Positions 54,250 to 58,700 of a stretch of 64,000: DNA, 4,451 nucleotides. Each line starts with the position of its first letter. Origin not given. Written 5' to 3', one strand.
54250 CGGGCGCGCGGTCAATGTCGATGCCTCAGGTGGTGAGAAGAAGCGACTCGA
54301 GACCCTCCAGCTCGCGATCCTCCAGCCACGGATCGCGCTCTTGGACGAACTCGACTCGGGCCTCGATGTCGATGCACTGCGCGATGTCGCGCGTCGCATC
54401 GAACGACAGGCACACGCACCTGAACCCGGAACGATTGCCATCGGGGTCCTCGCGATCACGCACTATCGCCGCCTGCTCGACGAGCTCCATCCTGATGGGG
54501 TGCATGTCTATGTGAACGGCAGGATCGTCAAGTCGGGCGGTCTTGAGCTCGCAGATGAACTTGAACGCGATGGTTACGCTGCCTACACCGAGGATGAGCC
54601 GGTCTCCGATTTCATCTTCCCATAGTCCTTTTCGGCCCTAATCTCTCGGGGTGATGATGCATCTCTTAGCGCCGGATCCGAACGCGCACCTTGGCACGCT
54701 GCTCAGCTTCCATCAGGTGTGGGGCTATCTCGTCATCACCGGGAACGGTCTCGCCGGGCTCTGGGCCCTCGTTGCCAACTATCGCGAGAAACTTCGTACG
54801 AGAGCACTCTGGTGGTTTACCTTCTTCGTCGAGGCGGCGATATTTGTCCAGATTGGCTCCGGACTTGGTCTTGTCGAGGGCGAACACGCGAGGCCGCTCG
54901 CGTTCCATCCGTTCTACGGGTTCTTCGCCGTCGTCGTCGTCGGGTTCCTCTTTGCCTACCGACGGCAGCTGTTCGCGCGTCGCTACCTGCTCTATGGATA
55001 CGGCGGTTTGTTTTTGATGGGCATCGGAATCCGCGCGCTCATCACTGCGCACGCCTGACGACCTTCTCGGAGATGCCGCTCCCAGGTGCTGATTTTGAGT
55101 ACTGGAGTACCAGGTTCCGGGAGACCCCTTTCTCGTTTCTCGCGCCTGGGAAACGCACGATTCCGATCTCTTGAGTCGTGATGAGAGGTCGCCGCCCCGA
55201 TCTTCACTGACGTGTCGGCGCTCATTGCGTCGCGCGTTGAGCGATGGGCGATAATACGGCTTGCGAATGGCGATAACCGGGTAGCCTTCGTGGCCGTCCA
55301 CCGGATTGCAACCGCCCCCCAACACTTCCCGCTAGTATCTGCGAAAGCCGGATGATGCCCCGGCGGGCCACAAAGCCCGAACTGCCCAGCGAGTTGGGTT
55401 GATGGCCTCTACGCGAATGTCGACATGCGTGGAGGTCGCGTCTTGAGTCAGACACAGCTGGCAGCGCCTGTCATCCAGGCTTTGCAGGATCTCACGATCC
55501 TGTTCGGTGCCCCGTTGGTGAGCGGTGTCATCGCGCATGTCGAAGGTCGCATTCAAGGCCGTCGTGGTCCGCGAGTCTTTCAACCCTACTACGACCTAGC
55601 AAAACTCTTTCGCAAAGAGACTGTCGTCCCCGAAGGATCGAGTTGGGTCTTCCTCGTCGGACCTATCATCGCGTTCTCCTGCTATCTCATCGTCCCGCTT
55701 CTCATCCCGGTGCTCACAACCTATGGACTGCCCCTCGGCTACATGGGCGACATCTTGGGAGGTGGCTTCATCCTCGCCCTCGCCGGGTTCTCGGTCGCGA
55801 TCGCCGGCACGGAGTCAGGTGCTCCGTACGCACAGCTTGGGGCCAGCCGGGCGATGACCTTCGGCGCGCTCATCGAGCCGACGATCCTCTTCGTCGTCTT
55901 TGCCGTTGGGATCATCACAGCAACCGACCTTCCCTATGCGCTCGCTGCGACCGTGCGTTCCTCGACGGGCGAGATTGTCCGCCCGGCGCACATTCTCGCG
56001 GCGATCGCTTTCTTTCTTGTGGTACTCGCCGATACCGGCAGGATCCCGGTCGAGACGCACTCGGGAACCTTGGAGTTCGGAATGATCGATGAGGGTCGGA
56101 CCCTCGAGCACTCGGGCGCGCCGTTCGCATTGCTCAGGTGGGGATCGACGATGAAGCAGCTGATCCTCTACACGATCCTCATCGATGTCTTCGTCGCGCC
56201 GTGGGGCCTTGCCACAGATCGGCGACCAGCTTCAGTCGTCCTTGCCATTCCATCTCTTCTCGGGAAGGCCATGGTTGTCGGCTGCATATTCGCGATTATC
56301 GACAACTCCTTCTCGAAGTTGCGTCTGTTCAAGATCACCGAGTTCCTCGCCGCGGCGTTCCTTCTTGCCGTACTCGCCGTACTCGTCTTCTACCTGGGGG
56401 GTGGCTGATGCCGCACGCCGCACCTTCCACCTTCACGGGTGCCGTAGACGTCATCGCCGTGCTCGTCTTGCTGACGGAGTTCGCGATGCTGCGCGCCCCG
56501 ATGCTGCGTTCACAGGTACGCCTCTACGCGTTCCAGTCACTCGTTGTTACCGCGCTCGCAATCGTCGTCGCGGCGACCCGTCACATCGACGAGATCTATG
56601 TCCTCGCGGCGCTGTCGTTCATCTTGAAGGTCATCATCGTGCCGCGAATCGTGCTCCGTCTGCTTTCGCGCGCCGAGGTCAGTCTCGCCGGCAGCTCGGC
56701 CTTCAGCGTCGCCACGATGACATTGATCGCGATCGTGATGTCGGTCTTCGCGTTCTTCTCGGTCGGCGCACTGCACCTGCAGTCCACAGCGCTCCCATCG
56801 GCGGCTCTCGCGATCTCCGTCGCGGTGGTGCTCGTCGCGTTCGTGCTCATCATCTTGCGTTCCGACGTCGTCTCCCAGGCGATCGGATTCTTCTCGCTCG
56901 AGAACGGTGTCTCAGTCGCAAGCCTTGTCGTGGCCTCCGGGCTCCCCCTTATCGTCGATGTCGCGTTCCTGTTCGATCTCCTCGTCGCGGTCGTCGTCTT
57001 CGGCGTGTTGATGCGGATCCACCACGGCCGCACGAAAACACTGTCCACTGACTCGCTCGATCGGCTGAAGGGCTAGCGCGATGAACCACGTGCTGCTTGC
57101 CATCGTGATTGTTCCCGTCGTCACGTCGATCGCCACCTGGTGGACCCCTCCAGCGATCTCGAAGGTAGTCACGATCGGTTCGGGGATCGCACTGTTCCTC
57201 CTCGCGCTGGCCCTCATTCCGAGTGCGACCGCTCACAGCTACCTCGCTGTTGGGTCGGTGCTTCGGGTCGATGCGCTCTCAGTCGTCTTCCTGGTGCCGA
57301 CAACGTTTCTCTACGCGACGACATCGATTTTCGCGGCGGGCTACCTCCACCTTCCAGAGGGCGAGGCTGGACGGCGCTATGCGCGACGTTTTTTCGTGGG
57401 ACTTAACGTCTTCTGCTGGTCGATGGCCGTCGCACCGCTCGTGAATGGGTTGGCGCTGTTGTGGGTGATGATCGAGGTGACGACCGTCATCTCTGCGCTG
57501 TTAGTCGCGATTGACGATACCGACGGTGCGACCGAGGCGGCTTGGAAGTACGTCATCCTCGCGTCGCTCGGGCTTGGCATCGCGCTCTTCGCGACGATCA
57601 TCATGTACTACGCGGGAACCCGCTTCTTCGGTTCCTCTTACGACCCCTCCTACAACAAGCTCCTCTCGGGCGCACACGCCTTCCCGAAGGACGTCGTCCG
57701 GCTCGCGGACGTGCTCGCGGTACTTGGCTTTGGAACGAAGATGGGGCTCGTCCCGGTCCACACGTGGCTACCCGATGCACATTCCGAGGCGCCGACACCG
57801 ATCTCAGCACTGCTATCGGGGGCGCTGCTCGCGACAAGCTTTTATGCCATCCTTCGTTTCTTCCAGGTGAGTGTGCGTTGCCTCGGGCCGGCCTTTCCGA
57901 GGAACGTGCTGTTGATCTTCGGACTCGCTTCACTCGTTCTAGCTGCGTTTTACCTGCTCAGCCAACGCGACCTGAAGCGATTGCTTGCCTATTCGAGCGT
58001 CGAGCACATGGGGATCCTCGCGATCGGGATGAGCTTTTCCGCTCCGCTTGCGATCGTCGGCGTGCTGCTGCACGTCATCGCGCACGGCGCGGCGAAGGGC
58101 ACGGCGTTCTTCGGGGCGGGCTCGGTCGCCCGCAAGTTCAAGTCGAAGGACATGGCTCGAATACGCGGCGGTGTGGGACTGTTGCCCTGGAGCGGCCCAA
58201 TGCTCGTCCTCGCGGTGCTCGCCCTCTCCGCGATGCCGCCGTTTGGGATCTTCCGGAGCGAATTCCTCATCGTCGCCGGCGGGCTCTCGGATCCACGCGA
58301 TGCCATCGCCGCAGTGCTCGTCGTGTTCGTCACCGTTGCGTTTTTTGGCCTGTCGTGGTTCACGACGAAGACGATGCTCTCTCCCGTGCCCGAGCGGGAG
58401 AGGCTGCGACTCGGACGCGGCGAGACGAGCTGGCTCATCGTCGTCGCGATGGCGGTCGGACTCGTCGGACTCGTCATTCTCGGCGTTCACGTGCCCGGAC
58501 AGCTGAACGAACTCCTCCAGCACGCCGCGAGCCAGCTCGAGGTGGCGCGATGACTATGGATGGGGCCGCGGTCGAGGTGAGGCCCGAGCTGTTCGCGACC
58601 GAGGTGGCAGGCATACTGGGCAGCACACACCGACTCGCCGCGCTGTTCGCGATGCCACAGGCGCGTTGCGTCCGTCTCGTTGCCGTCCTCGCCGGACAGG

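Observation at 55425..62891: Six-gene group-4-hydrogenase/complex-I-like membrane module that appears redox-dead (Ehr-like)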

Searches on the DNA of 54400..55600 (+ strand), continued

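Call 82: search_with_rna_model(model_id=R1, sources=[window, L006, L007, L008, L009, L010, L011, L013, L015, L016, L017, L018, L019, L020, L022, L023, L024, L025, L026, L029, L031, L032, L034, L036, L037, L040, L041, L042, L043, L044, L045, L046, L047, L048, L049, L051, L052, L053, L054, L055, L056, L057, L058, L059, L060, L061, L062, L063, L064, L066, L067, L068, L070, L071, L073, L074, L075, L076, L077, L079, L084, L085, L089], max_evalue=1e-9, make_alignment=true)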
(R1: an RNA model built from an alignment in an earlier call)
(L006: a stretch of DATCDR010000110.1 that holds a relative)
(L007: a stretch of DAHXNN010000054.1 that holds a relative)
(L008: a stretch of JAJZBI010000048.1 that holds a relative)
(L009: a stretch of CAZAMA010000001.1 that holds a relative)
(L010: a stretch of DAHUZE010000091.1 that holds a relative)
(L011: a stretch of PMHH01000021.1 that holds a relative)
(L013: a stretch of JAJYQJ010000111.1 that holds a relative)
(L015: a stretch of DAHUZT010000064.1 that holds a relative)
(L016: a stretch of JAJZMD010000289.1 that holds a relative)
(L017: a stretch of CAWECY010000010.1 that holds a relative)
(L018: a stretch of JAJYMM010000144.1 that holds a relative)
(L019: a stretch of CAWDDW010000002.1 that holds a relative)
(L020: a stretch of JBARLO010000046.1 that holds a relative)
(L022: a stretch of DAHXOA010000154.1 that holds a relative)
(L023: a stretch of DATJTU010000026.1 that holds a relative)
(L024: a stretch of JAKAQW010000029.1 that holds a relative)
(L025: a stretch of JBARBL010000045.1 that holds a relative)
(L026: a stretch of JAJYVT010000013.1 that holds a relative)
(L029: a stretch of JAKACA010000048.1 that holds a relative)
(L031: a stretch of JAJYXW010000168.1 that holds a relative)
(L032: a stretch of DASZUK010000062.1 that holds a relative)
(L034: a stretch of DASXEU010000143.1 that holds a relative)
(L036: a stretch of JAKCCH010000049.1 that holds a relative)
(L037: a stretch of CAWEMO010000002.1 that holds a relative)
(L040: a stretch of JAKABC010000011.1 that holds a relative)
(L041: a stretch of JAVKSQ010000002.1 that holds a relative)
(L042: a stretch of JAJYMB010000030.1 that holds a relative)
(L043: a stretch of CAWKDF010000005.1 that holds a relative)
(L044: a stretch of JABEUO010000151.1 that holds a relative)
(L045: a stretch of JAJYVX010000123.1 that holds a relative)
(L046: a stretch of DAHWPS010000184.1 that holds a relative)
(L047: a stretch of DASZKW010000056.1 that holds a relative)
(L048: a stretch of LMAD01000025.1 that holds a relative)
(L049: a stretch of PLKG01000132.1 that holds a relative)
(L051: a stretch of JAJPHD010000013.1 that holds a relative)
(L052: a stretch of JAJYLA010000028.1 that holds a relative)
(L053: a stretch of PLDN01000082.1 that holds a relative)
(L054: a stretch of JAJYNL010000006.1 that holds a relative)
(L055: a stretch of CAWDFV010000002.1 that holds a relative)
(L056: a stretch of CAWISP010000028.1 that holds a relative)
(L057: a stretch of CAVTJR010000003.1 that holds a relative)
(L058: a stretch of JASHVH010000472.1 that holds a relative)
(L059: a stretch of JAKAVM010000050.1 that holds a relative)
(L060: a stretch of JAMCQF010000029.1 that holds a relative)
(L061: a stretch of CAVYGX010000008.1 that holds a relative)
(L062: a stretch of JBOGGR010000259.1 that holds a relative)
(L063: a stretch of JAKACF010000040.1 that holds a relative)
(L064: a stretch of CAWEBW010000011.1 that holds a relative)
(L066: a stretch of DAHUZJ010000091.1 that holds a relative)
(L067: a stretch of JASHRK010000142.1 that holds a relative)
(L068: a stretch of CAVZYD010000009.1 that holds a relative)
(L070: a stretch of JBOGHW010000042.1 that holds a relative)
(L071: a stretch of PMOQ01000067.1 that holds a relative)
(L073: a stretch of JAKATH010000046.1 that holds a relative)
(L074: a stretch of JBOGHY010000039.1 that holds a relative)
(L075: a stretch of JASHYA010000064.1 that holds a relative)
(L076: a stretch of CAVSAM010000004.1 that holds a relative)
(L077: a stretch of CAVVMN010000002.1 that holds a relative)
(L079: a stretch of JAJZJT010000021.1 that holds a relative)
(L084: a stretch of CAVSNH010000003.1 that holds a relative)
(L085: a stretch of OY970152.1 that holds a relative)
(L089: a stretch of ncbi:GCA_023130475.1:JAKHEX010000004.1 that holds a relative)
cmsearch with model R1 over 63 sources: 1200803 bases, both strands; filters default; matches with E-value up to 1e-9: 66.
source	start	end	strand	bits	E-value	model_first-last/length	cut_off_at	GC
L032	6778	6843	+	84.2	1.7e-23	1-65/65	no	0.73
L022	5676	5740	-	83.6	2.7e-23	1-65/65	no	0.72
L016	2328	2393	+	82.4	6.7e-23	1-65/65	no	0.71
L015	6752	6816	+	81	1.8e-22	1-65/65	no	0.69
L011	6789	6854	+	80.1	3.5e-22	1-65/65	no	0.68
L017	6714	6778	+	79.7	4.5e-22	1-65/65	no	0.65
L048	5792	5856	+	79.3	5.9e-22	1-65/65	no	0.62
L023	6758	6820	+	78.6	9.8e-22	1-65/65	no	0.63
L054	799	864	+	76.4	4.7e-21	1-65/65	no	0.67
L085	6728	6792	+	76.3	5.4e-21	1-65/65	no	0.65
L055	6754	6818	+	75.3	1.1e-20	1-65/65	no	0.63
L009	3392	3462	+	74.2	2.3e-20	1-65/65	no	0.68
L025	6797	6861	+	73.6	3.7e-20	1-65/65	no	0.6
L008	3590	3659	+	72.9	5.9e-20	1-65/65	no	0.76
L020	6775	6841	+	72.9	6.1e-20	1-65/65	no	0.66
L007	2052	2123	+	72.6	7.3e-20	1-65/65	no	0.74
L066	2356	2420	+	72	1.1e-19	1-65/65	no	0.71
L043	6712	6778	+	71.6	1.5e-19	1-65/65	no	0.58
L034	6765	6831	+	70.7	3e-19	1-65/65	no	0.7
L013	6765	6829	+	70.3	3.8e-19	1-65/65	no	0.65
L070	6610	6672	+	69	1e-18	1-65/65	no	0.68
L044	621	686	+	68.6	1.3e-18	1-65/65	no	0.59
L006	2778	2848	+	68.6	1.3e-18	1-65/65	no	0.7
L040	6775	6844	+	68.1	1.9e-18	1-65/65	no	0.7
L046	6609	6675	+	66.4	6.7e-18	1-65/65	no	0.67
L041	6792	6853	+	66.2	7.3e-18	1-65/65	no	0.65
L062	1076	1138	+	66.1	8e-18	1-65/65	no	0.67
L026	6751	6814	+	65.8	1e-17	1-65/65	no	0.7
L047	6753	6825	+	65.1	1.7e-17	1-65/65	no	0.7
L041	17671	17738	+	65.1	1.7e-17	1-65/65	no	0.72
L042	1546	1623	+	64.4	2.7e-17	1-65/65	no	0.74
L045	2352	2441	+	64.1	3.3e-17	1-65/65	no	0.73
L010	6752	6815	+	63.7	4.7e-17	1-65/65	no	0.67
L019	6746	6843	+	62.9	8.4e-17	1-65/65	no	0.69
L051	6761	6822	+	61.3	2.6e-16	1-65/65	no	0.66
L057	6691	6788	+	60.8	3.6e-16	1-65/65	no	0.69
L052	6754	6835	+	60.8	3.6e-16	1-65/65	no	0.71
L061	6724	6797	+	60.6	4.2e-16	1-65/65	no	0.72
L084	6769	6840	+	60.5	4.5e-16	1-65/65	no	0.68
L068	6772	6869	+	60.3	5.1e-16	1-65/65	no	0.68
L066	2193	2259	-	60.3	5.5e-16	1-65/65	no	0.69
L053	6775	6846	+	60.2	5.8e-16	1-65/65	no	0.71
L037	6773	6846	+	59.1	1.2e-15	1-65/65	no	0.72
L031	3938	4027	+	58.6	1.8e-15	1-65/65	no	0.69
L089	6795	6867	+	58.4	2.1e-15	1-65/65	no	0.74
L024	6692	6809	+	58.3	2.2e-15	1-65/65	no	0.66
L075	152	236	+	58.1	2.5e-15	1-65/65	no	0.67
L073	3158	3239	+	57.7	3.4e-15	1-65/65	no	0.72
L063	3305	3375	+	57.6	3.7e-15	1-65/65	no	0.72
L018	6701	6777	+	56.4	8.6e-15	1-65/65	no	0.71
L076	6651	6728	+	56.3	9.4e-15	1-65/65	no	0.65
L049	6756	6853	+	56.3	9.6e-15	1-65/65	no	0.64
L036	6796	6880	+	55.2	2.1e-14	1-65/65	no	0.72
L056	6776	6848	+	54.3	4.1e-14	1-65/65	no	0.63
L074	6797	6869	+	52.9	1.1e-13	1-65/65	no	0.6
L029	6809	6881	+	52.3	1.7e-13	1-65/65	no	0.58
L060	6750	6824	+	52.2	1.8e-13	1-65/65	no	0.64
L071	969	1041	+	52.2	1.9e-13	1-65/65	no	0.62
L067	6725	6816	+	51.8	2.4e-13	1-65/65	no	0.66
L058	6492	6599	+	50.9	4.7e-13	1-65/65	no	0.65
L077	6514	6620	+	50.5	6.4e-13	1-65/65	no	0.64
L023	3874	3940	-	48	3.7e-12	1-65/65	no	0.6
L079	5322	5424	+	47.3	6.1e-12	1-65/65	no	0.72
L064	6494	6599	+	44.9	3.6e-11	1-65/65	no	0.66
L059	2402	2513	+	42.6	1.9e-10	1-65/65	no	0.54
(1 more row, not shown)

Alignment A4: 66 matches aligned to the model, 161 columns, each read 5' to 3' on its own strand. Consensus structure (alignment columns), stored with it:
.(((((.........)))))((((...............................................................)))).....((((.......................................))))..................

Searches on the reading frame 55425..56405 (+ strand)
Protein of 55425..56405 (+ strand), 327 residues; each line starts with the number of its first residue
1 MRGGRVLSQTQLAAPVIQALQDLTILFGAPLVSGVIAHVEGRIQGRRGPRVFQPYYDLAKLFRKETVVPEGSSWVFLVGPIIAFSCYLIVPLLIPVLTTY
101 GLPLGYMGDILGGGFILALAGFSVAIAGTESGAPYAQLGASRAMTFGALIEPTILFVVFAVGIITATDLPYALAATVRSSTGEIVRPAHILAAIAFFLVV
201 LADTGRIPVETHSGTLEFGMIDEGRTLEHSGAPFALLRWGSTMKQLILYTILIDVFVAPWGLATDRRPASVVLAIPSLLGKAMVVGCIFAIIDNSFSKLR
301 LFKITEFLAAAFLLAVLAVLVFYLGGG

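Call 10: search_protein_families(library=pfam, proteins=[window:55425-56405:+], max_evalue=0.01)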
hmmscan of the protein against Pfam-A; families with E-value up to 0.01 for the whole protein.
window:55425-56405:+ (327 aa): 1 family
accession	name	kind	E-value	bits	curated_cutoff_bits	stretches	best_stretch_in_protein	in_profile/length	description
PF00146.26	NADHdh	-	2.7e-36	125.9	27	1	26-322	11-296/298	NADH dehydrogenase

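Call 11: search_protein_families(library=ncbifam, proteins=[window:55425-56405:+], max_evalue=0.01)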
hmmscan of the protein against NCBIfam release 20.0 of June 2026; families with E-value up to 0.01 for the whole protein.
window:55425-56405:+ (327 aa): 4 families
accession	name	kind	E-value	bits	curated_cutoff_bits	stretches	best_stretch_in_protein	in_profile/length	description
NF004741.0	PRK06076.1-2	equivalog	2.5e-15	56.5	305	1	39-320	47-327/337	NADH-quinone oxidoreductase subunit NuoH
NF004745.0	PRK06076.1-6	equivalog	2.2e-13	50.2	450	1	39-312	40-318/341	NADH-quinone oxidoreductase subunit NuoH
NF004742.0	PRK06076.1-3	equivalog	8.5e-11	41.6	531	1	50-313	66-334/356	NADH-quinone oxidoreductase subunit NuoH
NF004740.0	PRK06076.1-1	equivalog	5e-10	39.4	399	1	41-308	41-301/325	NADH-quinone oxidoreductase subunit NuoH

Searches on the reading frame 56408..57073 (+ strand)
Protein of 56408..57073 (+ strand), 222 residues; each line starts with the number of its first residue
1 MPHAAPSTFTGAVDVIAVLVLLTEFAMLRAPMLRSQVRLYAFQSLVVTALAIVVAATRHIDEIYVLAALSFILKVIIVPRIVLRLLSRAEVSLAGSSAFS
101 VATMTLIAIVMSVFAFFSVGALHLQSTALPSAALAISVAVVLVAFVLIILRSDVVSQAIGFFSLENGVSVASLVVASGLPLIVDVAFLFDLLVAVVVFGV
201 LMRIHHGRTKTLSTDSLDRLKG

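Call 10: search_protein_families(library=pfam, proteins=[window:56408-57073:+], max_evalue=0.01)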
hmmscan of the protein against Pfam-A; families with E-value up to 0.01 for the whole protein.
window:56408-57073:+ (222 aa): 0 families

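Call 11: search_protein_families(library=ncbifam, proteins=[window:56408-57073:+], max_evalue=0.01)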
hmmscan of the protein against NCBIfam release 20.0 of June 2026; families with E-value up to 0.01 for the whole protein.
window:56408-57073:+ (222 aa): 1 family
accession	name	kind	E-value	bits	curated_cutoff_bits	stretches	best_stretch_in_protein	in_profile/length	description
NF008556.0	PRK11492.1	equivalog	1.2e-27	97.2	136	1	12-222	6-216/216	hydrogenase 4 membrane subunit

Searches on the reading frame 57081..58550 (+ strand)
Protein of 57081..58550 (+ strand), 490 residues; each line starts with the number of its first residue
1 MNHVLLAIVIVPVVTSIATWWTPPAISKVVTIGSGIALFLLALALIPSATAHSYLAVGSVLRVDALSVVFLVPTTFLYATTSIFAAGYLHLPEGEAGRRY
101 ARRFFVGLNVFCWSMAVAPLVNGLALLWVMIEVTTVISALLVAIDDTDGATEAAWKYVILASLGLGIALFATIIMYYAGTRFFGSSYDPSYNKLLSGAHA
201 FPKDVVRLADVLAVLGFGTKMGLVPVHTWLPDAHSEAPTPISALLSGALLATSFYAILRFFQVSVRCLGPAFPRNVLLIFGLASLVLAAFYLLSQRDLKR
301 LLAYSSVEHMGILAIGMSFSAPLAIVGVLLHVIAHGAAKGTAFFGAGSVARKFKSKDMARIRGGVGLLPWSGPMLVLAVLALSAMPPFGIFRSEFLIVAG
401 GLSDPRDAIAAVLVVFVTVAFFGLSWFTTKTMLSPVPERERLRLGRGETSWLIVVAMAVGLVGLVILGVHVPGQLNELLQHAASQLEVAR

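Call 10: search_protein_families(library=pfam, proteins=[window:57081-58550:+], max_evalue=0.01)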
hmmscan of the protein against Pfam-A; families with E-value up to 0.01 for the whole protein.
window:57081-58550:+ (490 aa): 3 families
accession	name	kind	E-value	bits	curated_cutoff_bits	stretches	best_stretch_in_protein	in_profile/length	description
PF00361.26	Proton_antipo_M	-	2.9e-48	165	21.5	1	123-412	3-286/294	NADH:quinone oxidoreductase/Mrp antiporter, TM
PF00662.26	Proton_antipo_N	-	0.0052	17.1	24.5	1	57-91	9-43/51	NADH-Ubiquinone oxidoreductase (complex I), chain 5 N-terminus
PF20134.4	DUF6524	-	0.0098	16.1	27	1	239-321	37-115/131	Family of unknown function (DUF6524)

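Call 11: search_protein_families(library=ncbifam, proteins=[window:57081-58550:+], max_evalue=0.01)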
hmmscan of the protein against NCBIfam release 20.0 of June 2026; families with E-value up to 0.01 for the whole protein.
window:57081-58550:+ (490 aa): 74 families (the best 25 are shown)
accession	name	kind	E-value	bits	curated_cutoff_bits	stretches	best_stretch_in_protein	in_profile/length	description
NF005044.0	PRK06458.1-4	equivalog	6e-105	352.1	610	1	8-484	10-492/531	hydrogenase 4 subunit F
NF005045.0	PRK06458.1-5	equivalog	2e-89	300.8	543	1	5-486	4-482/484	hydrogenase 4 subunit F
NF005043.0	PRK06458.1-3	equivalog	1.4e-88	298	533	1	6-486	10-482/483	hydrogenase 4 subunit F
NF005041.0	PRK06458.1-1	equivalog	1.2e-81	275.3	951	1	33-483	40-491/526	hydrogenase 4 subunit F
NF005042.0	PRK06458.1-2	equivalog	4e-72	243.7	437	1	5-467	5-438/439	hydrogenase 4 subunit F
NF006427.0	PRK08676.1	equivalog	9.8e-71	239.1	511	1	18-486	17-483/486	hydrogenase membrane subunit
NF005086.0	PRK06521.1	equivalog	7.7e-56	189.9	667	1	28-420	44-432/669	hydrogenase 4 subunit B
TIGR01972.1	NDH_I_M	subfamily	5e-52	177.2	263.8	1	55-484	68-480/486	NADH-quinone oxidoreductase subunit M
NF006418.0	PRK08667.1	equivalog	8.1e-43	146.9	794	1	26-422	31-430/644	hydrogenase membrane subunit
NF005097.0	PRK06525.1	equivalog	3.9e-40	138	430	1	9-467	9-467/480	hydrogenase 4 subunit D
TIGR01770.1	NDH_I_N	subfamily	1.6e-38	132.9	332.6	1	23-422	32-422/472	NADH-quinone oxidoreductase subunit NuoN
NF006419.0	PRK08668.1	equivalog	4e-37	128.3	617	1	5-488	4-483/613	NADH dehydrogenase subunit M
NF006241.0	PRK08377.1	equivalog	2.6e-35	122.4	645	1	6-485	14-476/494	NADH dehydrogenase subunit N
NF005561.0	PRK07234.1-1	equivalog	3.6e-35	121.8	718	1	9-416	13-423/569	putative monovalent cation/H+ antiporter subunit D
NF006236.0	PRK08375.1-1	equivalog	3.8e-35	121.8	663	1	28-470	51-480/493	putative monovalent cation/H+ antiporter subunit D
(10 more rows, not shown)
